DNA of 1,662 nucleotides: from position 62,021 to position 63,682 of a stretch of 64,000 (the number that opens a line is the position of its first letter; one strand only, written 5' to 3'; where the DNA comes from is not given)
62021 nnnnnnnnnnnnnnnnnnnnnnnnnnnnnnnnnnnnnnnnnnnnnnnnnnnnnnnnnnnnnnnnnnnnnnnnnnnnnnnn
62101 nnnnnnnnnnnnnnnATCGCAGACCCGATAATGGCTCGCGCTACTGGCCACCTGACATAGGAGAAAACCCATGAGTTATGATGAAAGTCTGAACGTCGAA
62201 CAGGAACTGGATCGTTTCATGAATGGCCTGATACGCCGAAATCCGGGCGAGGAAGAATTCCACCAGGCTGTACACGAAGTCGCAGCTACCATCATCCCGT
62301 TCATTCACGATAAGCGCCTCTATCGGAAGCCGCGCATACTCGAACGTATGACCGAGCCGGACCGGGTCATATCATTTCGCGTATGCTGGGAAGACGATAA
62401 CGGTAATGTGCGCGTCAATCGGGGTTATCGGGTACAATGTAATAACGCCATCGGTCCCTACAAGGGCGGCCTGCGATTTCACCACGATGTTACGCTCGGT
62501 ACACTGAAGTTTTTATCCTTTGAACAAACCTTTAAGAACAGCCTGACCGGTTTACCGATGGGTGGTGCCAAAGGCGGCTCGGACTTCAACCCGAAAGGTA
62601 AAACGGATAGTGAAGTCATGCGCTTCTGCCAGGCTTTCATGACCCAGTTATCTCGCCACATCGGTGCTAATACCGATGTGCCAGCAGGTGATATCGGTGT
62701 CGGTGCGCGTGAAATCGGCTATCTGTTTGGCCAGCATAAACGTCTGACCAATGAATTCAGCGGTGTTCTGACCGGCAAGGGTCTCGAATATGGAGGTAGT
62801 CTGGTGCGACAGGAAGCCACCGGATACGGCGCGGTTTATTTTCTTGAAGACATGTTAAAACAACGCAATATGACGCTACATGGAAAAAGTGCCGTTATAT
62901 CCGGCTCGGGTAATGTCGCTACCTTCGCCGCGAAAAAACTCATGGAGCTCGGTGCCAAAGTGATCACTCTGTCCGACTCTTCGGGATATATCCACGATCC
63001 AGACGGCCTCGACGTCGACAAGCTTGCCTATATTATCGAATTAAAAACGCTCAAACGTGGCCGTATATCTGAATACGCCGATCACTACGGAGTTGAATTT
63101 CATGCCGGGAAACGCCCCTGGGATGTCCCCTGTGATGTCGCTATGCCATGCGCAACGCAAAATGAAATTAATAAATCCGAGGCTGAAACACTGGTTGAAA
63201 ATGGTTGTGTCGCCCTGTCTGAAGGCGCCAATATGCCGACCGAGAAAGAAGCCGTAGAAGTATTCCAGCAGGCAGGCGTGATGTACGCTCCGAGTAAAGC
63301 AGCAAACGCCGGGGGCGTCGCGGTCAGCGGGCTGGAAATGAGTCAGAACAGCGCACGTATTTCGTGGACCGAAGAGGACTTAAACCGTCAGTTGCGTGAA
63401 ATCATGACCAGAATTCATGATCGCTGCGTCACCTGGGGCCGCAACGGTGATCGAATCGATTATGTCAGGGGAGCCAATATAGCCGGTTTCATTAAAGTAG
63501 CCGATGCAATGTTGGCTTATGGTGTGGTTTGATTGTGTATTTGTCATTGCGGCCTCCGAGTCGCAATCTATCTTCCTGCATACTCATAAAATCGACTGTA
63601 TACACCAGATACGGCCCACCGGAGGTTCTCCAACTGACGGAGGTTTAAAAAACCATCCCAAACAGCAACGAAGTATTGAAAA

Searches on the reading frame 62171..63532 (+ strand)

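Call 45: search_protein_families(library=pfam, proteins=[window:62171-63532:+], max_evalue=0.00001)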
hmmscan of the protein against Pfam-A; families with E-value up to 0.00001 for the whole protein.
window:62171-63532:+ (453 aa): 2 families
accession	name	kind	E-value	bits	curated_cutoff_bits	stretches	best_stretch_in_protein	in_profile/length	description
PF00208.27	ELFV_dehydrog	-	1.8e-89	300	23.4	1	208-451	1-241/241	Glutamate/Leucine/Phenylalanine/Valine dehydrogenase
PF02812.23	ELFV_dehydrog_N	-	5.2e-51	172.2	25.3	1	63-190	1-128/129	Glu/Leu/Phe/Val dehydrogenase, dimerisation domain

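Call 46: search_protein_families(library=padloc, proteins=[window:62171-63532:+])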
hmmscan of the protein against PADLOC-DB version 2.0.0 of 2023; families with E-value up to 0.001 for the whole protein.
window:62171-63532:+ (453 aa): 0 families
